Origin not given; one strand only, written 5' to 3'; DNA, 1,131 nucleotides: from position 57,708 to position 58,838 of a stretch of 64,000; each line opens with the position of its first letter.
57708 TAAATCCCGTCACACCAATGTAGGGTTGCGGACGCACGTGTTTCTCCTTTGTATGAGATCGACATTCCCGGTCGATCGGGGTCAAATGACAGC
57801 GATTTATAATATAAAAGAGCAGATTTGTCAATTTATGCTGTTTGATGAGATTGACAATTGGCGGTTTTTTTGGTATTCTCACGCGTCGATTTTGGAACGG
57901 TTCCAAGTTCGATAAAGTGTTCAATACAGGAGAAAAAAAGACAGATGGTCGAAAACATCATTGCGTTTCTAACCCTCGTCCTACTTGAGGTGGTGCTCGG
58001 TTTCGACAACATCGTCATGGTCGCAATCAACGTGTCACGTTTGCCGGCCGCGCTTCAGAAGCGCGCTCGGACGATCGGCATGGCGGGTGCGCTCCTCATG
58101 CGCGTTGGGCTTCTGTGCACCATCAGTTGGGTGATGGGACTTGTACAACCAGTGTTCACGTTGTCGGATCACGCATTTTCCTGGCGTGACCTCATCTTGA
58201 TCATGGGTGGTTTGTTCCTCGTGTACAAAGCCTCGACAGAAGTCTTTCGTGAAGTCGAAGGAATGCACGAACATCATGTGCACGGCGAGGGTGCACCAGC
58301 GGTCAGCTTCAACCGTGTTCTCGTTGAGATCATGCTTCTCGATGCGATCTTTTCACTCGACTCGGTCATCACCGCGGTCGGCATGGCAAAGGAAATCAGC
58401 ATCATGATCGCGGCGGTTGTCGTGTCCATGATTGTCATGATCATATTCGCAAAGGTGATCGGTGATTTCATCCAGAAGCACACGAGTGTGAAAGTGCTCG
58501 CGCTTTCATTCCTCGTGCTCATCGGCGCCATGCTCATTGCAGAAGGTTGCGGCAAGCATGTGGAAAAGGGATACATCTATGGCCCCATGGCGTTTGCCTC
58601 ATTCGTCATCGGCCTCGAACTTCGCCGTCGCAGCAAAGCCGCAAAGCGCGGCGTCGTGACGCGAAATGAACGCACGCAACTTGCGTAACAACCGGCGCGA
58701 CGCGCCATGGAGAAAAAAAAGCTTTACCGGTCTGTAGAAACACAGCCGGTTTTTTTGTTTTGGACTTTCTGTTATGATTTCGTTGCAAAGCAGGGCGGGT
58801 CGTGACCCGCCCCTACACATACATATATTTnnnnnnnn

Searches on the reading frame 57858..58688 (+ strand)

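Call 76: search_protein_families(library=pfam, proteins=[window:57858-58688:+], max_evalue=0.00001)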
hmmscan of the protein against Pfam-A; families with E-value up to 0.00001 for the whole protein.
window:57858-58688:+ (276 aa): 1 family
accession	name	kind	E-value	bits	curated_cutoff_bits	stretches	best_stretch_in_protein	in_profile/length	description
PF03741.22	TerC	-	4.2e-43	147.6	27.8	1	38-229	1-177/178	Integral membrane protein TerC family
